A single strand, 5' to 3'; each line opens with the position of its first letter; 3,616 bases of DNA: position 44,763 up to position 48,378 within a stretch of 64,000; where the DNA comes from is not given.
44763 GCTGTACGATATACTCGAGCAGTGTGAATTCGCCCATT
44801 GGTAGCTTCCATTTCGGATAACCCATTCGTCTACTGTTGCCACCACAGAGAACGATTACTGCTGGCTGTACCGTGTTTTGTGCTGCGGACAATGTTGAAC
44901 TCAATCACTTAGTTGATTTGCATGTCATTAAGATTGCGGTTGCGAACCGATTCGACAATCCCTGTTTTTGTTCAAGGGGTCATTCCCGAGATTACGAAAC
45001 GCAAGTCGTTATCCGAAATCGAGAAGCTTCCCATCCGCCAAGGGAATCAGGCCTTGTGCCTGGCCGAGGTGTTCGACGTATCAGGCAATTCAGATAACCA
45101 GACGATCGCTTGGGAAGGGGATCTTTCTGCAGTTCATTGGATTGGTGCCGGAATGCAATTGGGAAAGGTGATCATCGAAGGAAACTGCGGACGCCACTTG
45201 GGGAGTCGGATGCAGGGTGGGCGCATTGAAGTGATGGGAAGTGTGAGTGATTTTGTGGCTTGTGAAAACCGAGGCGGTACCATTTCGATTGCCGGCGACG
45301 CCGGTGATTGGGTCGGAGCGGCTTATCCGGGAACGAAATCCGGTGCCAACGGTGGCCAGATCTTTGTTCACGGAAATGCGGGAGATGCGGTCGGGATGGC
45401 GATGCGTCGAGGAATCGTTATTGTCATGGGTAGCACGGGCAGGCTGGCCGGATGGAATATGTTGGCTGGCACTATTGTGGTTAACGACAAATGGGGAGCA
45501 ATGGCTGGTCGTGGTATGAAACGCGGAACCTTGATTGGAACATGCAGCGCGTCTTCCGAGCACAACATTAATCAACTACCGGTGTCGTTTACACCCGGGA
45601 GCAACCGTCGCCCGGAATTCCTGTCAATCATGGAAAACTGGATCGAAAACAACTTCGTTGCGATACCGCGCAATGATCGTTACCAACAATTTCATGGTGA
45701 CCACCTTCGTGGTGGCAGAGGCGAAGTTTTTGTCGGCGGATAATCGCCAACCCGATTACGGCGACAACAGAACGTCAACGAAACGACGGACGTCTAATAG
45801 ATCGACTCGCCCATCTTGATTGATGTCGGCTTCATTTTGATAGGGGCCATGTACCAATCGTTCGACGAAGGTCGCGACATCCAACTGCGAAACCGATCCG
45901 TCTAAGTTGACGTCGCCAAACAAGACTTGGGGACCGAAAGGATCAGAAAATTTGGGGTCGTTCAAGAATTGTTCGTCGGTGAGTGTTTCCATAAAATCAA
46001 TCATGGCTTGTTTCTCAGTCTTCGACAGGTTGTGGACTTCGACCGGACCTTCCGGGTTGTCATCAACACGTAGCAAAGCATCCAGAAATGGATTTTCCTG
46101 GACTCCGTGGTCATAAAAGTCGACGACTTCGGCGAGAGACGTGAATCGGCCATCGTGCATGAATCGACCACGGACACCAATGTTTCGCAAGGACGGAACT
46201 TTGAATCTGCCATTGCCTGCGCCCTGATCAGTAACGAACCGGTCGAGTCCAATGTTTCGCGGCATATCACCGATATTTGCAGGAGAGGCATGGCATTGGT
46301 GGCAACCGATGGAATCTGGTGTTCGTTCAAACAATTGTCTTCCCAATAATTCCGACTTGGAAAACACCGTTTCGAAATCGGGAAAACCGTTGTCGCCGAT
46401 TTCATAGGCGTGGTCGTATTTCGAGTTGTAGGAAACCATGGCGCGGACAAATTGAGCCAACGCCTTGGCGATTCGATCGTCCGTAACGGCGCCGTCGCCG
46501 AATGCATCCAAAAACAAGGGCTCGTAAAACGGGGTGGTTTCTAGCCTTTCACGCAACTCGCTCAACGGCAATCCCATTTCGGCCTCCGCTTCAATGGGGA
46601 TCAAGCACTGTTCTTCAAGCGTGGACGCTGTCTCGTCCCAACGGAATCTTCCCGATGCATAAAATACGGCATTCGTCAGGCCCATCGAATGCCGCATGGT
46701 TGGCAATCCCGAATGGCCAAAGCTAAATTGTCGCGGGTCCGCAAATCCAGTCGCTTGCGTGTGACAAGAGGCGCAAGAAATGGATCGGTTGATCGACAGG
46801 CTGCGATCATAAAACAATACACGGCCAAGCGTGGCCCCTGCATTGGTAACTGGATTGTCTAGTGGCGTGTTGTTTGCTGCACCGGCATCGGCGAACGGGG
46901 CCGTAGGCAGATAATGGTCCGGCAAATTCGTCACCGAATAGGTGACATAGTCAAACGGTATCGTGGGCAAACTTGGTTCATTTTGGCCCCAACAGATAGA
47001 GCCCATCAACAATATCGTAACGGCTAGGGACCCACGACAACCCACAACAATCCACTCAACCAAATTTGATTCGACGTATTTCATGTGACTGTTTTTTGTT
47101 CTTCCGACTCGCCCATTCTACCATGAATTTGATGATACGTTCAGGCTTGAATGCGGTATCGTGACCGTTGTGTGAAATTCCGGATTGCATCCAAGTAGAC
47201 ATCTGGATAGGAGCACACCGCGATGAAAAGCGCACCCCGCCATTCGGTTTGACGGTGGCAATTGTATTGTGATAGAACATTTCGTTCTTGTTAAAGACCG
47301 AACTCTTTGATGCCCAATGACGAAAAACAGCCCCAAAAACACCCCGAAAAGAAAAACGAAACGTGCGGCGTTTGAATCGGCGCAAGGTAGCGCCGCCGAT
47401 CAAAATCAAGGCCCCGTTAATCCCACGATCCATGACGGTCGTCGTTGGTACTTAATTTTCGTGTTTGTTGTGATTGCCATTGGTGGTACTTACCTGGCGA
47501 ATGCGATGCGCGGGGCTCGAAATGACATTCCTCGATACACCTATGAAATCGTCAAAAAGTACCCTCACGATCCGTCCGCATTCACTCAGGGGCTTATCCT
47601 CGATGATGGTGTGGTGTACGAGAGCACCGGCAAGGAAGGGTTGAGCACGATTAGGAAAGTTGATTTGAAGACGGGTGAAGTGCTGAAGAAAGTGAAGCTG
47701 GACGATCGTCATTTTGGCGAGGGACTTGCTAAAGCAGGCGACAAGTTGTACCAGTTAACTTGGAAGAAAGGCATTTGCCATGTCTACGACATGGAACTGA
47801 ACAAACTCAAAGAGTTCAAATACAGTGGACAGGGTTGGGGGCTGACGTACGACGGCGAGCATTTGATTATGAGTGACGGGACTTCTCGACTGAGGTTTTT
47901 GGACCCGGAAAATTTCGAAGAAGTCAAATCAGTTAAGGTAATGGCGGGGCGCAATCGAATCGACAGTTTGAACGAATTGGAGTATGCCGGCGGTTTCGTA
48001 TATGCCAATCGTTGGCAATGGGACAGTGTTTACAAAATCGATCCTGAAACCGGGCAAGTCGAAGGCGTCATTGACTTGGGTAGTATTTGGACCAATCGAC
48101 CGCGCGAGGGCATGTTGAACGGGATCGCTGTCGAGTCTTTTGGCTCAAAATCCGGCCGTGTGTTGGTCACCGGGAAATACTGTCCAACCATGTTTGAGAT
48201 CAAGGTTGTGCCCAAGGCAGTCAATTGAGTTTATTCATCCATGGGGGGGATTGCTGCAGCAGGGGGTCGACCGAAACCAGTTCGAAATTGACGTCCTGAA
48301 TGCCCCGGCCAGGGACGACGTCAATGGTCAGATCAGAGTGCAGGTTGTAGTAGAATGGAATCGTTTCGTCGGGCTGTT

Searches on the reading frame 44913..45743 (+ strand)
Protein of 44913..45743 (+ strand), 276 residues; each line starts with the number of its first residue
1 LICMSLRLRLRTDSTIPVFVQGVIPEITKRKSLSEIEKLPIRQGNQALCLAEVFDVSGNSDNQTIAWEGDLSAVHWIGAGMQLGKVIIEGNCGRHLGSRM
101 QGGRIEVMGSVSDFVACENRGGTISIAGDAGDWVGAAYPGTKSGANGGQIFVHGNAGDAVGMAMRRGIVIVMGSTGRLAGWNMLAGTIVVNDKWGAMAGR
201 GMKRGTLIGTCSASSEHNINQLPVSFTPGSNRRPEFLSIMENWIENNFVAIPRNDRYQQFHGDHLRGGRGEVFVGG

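Call 35: search_protein_families(library=pfam, proteins=[window:44913-45743:+], max_evalue=0.001)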
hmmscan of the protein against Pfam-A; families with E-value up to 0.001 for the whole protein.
window:44913-45743:+ (276 aa): 1 family
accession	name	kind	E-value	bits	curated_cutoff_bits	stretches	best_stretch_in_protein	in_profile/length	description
PF01493.24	GXGXG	-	6.7e-09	36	32.5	1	143-207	97-160/190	GXGXG motif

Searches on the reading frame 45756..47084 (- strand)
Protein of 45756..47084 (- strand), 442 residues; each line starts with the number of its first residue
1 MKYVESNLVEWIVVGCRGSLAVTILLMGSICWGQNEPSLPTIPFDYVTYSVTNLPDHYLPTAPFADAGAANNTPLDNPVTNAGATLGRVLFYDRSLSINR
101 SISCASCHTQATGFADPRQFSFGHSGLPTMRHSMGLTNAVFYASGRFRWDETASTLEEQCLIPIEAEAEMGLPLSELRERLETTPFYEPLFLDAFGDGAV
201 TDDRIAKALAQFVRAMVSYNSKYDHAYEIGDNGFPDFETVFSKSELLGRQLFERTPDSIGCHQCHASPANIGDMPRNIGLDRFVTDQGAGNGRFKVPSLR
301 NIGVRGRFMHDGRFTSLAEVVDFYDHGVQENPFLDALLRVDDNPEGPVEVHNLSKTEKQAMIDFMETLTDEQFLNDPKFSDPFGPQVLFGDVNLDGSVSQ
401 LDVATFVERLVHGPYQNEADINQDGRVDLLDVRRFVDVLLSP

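Call 35: search_protein_families(library=pfam, proteins=[window:45756-47084:-], max_evalue=0.001)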
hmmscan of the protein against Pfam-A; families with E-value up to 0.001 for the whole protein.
window:45756-47084:- (442 aa): 2 families
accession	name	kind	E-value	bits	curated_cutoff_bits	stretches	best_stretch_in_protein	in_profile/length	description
PF03150.19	CCP_MauG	-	1.2e-47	162.7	25.6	2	82-227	2-144/149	Di-haem cytochrome c peroxidase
PF00404.24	Dockerin_1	-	3.4e-07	30.8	22.9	1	390-432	2-49/57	Dockerin type I domain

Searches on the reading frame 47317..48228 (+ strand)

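Call 35: search_protein_families(library=pfam, proteins=[window:47317-48228:+], max_evalue=0.001)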
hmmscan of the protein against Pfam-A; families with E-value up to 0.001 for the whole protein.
window:47317-48228:+ (303 aa): 2 families
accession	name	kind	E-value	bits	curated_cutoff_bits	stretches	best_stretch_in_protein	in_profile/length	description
PF05096.18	Glu_cyclase_2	-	7.2e-85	284.8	22.3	1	60-297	11-249/249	Glutamine cyclotransferase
PF21959.2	DUF6923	-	2.2e-05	24.8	27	0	187-251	105-167/234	Repeat of unknown function (DUF6923)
